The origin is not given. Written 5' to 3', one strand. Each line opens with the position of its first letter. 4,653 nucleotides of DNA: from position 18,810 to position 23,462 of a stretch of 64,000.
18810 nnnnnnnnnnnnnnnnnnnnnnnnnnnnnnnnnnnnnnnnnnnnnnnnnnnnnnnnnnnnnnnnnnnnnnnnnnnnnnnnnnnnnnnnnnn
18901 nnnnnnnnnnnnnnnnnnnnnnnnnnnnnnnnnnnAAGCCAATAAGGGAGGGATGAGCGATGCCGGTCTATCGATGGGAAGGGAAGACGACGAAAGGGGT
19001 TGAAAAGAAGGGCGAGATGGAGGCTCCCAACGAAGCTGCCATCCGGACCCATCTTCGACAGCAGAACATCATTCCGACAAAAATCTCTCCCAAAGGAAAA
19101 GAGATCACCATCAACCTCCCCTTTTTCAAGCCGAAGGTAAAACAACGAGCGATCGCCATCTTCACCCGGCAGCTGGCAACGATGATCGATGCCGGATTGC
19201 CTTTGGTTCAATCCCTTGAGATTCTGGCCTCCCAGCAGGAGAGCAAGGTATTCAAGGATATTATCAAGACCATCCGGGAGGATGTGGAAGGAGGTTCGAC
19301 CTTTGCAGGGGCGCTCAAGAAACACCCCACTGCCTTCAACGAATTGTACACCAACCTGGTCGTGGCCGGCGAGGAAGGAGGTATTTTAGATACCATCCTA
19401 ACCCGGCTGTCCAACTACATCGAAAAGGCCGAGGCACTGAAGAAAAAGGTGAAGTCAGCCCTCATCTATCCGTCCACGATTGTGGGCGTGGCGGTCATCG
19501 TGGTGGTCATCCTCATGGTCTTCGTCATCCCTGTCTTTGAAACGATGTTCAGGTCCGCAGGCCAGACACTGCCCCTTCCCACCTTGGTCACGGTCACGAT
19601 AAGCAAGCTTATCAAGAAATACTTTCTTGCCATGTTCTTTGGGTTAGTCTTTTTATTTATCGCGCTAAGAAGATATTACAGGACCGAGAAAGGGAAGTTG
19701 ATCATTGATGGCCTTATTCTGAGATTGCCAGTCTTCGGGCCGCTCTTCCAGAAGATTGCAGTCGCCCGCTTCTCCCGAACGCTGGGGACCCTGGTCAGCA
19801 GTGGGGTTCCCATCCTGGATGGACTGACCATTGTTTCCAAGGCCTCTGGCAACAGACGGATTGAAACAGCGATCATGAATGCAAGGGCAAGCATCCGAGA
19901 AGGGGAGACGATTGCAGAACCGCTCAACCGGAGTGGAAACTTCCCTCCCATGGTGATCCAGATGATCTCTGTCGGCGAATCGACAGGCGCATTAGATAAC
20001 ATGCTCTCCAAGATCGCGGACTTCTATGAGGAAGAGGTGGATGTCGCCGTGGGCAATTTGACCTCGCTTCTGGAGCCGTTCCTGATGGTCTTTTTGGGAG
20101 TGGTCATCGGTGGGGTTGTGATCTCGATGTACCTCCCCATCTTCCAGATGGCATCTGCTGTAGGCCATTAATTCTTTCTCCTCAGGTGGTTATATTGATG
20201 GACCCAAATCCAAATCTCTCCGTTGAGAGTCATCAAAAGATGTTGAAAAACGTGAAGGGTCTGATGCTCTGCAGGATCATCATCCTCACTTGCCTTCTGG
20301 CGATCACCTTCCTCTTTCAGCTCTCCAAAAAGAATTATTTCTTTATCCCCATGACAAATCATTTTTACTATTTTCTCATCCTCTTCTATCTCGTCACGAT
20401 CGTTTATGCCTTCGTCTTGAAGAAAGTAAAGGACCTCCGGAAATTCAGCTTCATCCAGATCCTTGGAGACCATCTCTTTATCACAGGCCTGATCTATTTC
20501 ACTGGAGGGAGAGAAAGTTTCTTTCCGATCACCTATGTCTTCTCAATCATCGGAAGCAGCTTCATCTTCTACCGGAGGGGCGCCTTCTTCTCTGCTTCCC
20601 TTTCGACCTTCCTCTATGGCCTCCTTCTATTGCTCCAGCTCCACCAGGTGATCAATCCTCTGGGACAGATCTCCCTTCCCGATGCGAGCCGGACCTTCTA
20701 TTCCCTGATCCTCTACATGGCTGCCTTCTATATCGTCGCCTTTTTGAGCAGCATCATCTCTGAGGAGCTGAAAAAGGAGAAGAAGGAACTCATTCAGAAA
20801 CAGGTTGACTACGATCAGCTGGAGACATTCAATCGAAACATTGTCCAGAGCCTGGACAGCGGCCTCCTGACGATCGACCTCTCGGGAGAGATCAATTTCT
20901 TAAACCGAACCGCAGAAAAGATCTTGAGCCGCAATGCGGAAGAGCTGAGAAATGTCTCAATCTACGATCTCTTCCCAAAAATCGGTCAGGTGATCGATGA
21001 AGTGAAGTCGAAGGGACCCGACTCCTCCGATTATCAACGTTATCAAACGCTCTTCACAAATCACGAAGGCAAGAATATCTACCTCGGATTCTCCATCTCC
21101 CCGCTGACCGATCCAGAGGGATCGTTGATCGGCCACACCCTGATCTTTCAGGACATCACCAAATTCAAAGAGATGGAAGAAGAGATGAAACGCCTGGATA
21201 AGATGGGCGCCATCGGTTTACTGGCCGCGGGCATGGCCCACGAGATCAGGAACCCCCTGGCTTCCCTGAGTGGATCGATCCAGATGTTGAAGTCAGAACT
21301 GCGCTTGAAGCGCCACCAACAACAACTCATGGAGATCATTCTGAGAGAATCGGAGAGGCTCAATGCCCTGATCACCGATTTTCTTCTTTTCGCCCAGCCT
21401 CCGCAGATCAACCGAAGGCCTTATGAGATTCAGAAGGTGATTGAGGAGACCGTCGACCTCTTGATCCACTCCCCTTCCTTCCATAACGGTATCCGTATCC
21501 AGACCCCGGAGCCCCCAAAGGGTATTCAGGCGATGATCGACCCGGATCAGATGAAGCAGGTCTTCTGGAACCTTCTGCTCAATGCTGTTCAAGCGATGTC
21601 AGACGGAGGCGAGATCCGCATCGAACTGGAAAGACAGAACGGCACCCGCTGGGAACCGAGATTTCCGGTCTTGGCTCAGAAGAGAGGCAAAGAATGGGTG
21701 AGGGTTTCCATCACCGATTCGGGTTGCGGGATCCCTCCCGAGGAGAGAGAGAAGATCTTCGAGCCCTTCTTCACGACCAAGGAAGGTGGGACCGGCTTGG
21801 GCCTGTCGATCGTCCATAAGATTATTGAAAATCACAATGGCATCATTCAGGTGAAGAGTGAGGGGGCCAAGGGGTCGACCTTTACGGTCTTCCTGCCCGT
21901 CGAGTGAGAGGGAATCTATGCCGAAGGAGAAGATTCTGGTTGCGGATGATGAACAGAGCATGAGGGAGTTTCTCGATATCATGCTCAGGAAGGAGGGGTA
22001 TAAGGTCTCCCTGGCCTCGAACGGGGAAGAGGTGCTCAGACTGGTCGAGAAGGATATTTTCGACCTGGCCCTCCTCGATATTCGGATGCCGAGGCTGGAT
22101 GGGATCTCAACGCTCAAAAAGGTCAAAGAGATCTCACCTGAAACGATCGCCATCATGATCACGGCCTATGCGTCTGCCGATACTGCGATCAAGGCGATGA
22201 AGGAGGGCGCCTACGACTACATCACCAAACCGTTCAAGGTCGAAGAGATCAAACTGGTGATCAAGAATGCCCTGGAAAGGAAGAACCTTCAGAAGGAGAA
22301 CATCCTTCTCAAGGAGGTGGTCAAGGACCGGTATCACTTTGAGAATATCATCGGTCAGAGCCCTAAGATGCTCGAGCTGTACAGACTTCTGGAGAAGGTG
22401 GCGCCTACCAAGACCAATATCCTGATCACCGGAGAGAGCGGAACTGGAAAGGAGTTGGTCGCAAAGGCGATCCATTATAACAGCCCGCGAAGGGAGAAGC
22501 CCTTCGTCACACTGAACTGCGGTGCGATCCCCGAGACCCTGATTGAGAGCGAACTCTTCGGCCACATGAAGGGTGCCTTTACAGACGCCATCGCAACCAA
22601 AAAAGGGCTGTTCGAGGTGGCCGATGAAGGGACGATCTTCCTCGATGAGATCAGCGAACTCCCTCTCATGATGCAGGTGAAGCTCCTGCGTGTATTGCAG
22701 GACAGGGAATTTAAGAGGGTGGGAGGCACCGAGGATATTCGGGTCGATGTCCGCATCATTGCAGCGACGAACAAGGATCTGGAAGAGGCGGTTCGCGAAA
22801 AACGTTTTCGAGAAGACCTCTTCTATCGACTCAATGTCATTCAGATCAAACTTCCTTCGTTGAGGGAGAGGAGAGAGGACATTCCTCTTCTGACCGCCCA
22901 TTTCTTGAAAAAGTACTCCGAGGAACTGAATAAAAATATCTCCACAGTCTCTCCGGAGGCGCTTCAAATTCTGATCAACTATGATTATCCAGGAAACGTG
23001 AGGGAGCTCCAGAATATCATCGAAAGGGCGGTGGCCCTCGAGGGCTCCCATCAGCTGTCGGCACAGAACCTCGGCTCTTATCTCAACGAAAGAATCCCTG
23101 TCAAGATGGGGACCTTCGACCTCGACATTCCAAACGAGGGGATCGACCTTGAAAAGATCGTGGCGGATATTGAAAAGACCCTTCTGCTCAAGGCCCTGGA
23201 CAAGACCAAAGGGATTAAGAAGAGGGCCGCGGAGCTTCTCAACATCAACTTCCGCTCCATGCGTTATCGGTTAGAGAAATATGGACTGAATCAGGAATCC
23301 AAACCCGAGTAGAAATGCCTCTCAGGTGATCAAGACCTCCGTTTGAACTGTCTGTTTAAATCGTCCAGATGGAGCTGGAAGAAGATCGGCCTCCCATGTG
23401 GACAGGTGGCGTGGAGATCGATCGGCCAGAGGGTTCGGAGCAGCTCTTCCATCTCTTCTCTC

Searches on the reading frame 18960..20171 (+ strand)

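Call 43: search_protein_families(library=ncbifam, proteins=[window:18960-20171:+], max_evalue=0.00001)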
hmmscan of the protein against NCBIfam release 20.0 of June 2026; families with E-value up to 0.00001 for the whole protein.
window:18960-20171:+ (403 aa): 6 families
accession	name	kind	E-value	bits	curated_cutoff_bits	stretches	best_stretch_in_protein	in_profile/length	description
NF052606.1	T4PiliAsmPilCMyx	equivalog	1.5e-155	518.2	700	1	2-401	20-418/419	type IV pilus assembly protein PilC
TIGR02120.1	GspF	equivalog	4.8e-124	414.6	424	1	4-401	1-401/401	type II secretion system inner membrane protein GspF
NF052607.1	T4PiliAsmPilCThrm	equivalog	5.1e-122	407.8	700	1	1-399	1-402/406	type IV pilus assembly protein PilC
NF007861.0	PRK10573.1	equivalog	6.6e-90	302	401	1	3-401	6-398/401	protein transport protein HofC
NF047826.1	T3SSXpsF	equivalog_domain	9.5e-87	291.4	650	1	1-402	1-405/405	type II secretion system protein XpsF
NF041012.2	T4P_ComGB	equivalog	3.7e-44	151.4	240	2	129-398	63-331/332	competence type IV pilus assembly protein ComGB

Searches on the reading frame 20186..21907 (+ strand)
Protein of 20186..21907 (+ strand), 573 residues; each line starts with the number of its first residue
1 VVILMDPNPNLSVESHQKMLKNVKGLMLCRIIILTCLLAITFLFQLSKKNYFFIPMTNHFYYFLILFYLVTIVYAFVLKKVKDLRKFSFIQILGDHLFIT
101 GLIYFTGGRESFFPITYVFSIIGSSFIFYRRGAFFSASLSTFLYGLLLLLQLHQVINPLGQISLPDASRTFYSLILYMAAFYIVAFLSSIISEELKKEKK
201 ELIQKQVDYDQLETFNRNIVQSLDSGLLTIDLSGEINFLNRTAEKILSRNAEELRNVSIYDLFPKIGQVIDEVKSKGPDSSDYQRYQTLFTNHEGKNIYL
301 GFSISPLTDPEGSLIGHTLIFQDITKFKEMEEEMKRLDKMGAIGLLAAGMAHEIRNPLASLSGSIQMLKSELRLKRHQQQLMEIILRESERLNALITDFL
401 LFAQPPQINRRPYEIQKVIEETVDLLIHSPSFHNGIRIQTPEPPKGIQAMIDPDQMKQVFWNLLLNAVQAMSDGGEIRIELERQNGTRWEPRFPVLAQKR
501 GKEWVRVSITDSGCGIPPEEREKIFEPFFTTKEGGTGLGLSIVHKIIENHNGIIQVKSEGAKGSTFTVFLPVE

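Call 43: search_protein_families(library=ncbifam, proteins=[window:20186-21907:+], max_evalue=0.00001)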
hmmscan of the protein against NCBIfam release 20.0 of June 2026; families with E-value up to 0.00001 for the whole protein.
window:20186-21907:+ (573 aa): 78 families (the best 25 are shown)
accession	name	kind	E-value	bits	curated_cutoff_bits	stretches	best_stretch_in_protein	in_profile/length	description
NF008468.0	PRK11360.1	equivalog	5.9e-91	305.7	646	1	212-572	266-608/616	two-component system sensor histidine kinase AtoS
NF007688.0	PRK10364.1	equivalog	1.5e-61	208.5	479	1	328-572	225-451/460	two-component system sensor histidine kinase ZraS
NF046044.1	PnpS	equivalog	4.9e-54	183.8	400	1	192-571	33-390/390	two-component system histidine kinase PnpS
NF010411.0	PRK13837.1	equivalog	3.4e-53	180.8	647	1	325-572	432-675/828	two-component system VirA-like sensor kinase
NF052574.1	HisKinEspCMyxo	equivalog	4e-46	157.6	1200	1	220-571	290-636/785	serine histidine kinase EspC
NF053867.1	SprKinKinDBac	equivalog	4.7e-42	144.1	775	1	330-572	273-497/500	sporulation kinase KinD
NF052573.1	HisKinEspAMyxo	equivalog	2.5e-41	141.6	1400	1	218-571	258-610/755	serine histidine kinase EspA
NF046020.1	HisKinCckABruc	equivalog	1.5e-40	138.9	1000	1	321-571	458-706/868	cell cycle histidine kinase CckA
NF008293.1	PRK11073.1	equivalog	1.2e-39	136.5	240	1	216-572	9-347/349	nitrogen regulation protein NR(II)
NF047497.1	HK_LIC_12097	equivalog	1.6e-39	135.7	500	1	289-572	97-366/367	LIC_12097 family sensor histidine kinase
NF033092.0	HK_WalK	equivalog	6e-39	134.1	725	1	218-572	262-594/594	cell wall metabolism sensor histidine kinase WalK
NF010076.0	PRK13557.1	subfamily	7e-39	133.6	631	1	294-572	114-394/540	histidine kinase famiy protein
TIGR02966.1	phoR_proteo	equivalog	9.8e-39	133.3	334.2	1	217-569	9-332/333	phosphate regulon sensor histidine kinase PhoR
NF046026.1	HisKinCckACaul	equivalog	2.2e-37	128.6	1000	1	320-572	279-532/678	cell cycle histidine kinase CckA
NF047874.1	MASE3_PAS_HK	subfamily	9.6e-35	120.5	560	1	23-572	109-625/655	MASE3 domain-containing sensor histidine kinase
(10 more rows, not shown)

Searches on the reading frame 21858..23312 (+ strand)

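Call 43: search_protein_families(library=ncbifam, proteins=[window:21858-23312:+], max_evalue=0.00001)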
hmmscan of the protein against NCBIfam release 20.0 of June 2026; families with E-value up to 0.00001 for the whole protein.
window:21858-23312:+ (484 aa): 115 families (the best 25 are shown)
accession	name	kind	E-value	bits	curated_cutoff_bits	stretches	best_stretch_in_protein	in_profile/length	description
NF008469.0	PRK11361.1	equivalog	1.3e-156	521.9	714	1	22-478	3-457/461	acetoacetate metabolism transcriptional regulator AtoC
TIGR01818.1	ntrC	equivalog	1.6e-136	455.8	558.6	1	26-472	1-460/463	nitrogen regulation protein NR(I)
NF007689.0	PRK10365.1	equivalog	1.1e-127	426.6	760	1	25-468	7-435/441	sigma-54-dependent response regulator transcription factor ZraR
TIGR02915.1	PEP_resp_reg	equivalog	1.1e-123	413.4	502.6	1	26-477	1-444/445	PEP-CTERM-box response regulator transcription factor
NF041552.1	TF_PrdR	equivalog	1.9e-116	389.7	795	1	139-476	244-577/577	sigma-54 dependent transcriptional regulator PrdR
NF008176.1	PRK10923.1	equivalog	1.2e-115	386.8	620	1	21-411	1-387/469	nitrogen regulation protein NR(I)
NF041946.1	LuxO_transreg_Vib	equivalog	2.1e-114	382.9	800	1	31-465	4-450/463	quorum-sensing sigma-54 dependent transcriptional regulator LuxO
NF051870.1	NAssimRespRegNtrX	equivalog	8e-114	381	600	1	25-404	3-380/452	nitrogen assimilation response regulator NtrX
TIGR01817.1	nifA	equivalog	4.6e-113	378.8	528.85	1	133-477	169-529/534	nif-specific transcriptional activator NifA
NF011695.0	PRK15115.1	equivalog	3.5e-111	372.1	763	1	25-402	8-375/445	two-component system response regulator GlrR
NF050807.1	TransRegFlbDCaul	equivalog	4.3e-103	345.6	750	1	45-476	22-439/454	sigma-54-dependent transcriptional regulator FlbD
NF049963.1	RespRegFlgRCampy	domain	6.1e-102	341.6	750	1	26-476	3-428/429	fla regulon two-component system response regulator FlgR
NF003451.0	PRK05022.1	equivalog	1.1e-101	341.2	476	1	137-466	161-499/512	nitric oxide reductase transcriptional regulator NorR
NF038308.1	RNA_repair_RtcR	equivalog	2.9e-100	336.6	650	1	103-477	119-518/530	RNA repair transcriptional activator RtcR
TIGR02329.1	propionate_PrpR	equivalog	1.5e-89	301.1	499.2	1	152-469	202-521/526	propionate catabolism operon regulatory protein PrpR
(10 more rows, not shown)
